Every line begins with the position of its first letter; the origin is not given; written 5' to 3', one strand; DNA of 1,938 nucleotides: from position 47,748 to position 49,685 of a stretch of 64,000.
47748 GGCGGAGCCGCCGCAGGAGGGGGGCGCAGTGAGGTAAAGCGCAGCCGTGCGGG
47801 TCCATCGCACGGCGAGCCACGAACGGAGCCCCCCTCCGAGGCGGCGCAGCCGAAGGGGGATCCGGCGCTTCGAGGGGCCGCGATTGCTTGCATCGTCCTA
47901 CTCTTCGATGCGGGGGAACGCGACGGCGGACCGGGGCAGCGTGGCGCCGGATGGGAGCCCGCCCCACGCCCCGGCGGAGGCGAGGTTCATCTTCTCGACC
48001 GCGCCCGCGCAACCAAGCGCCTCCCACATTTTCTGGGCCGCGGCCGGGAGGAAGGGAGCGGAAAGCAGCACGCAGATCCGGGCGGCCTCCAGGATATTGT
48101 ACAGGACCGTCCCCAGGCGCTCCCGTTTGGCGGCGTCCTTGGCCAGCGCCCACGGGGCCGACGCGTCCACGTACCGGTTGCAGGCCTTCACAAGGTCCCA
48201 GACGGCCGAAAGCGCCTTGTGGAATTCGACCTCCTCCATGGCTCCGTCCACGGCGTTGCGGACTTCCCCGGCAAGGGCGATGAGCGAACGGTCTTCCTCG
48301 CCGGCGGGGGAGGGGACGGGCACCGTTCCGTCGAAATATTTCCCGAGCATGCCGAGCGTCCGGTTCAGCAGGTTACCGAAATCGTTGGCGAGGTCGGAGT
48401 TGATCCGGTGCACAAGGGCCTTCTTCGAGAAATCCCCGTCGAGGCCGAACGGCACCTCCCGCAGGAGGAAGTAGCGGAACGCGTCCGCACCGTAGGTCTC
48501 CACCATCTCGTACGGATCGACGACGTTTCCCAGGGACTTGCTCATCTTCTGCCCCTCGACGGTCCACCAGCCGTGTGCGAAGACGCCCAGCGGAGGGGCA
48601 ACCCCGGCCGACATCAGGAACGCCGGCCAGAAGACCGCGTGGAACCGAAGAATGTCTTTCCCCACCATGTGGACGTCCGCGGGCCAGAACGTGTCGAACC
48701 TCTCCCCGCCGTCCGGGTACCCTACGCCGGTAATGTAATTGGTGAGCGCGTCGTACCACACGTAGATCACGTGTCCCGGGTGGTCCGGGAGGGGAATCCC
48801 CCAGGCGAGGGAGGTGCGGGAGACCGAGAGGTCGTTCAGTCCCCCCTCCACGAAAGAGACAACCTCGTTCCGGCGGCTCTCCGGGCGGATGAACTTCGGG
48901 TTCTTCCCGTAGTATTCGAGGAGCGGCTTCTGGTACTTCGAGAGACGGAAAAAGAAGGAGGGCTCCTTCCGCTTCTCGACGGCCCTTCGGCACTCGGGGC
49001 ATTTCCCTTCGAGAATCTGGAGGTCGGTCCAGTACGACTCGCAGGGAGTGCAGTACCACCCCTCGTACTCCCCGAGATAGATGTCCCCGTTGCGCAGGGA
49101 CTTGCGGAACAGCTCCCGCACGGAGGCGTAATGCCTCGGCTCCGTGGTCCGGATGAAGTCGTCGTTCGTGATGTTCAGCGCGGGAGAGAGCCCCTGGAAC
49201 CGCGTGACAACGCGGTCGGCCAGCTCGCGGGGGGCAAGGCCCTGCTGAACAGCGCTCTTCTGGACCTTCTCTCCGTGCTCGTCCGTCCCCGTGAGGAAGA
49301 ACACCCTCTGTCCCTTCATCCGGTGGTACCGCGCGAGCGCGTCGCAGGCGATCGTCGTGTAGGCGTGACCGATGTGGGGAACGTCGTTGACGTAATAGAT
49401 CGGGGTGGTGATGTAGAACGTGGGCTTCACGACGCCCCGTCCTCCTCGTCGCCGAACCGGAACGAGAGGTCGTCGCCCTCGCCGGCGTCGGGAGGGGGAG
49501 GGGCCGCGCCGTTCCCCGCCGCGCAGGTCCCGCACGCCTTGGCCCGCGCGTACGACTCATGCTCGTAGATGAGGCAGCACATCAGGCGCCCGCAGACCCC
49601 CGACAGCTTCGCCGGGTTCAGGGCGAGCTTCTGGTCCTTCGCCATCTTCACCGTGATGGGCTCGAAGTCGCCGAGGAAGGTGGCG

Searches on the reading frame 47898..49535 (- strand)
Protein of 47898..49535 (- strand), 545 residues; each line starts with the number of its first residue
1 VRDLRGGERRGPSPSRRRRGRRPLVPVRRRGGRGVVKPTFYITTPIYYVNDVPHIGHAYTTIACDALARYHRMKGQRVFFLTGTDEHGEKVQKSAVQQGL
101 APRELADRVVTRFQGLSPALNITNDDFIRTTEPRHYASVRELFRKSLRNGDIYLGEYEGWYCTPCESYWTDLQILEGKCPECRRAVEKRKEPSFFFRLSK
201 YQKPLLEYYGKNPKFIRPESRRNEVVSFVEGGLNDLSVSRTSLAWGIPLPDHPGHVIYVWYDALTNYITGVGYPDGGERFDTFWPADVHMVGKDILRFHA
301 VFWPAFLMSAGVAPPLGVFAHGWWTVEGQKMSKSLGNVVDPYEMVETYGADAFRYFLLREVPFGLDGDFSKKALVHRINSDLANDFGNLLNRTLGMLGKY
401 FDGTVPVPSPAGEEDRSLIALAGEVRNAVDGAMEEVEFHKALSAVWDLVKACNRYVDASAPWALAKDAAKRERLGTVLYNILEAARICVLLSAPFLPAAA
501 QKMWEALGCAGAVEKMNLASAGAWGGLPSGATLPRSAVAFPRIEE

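Call 62: search_protein_families(library=pfam, proteins=[window:47898-49535:-], max_evalue=0.001)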
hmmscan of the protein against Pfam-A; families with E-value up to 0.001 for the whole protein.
window:47898-49535:- (545 aa): 5 families
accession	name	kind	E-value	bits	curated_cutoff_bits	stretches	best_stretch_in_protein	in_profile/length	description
PF09334.17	tRNA-synt_1g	-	6.4e-113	377.9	20.1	2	187-394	177-391/391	tRNA synthetases class I (M)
PF00133.28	tRNA-synt_1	-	7.4e-34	117.6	22.7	2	256-360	298-404/414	tRNA synthetases class I (I, L, M and V)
PF01406.26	tRNA-synt_1e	-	1.6e-16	61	27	2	49-155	19-124/301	tRNA synthetases class I (C) catalytic domain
PF19303.5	Anticodon_3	-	4.3e-13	49.9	23.5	1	405-544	1-136/152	Anticodon binding domain of methionyl tRNA ligase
PF08264.19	Anticodon_1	-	4.1e-09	36.9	25.1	1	415-508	1-94/148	Anticodon-binding domain of tRNA ligase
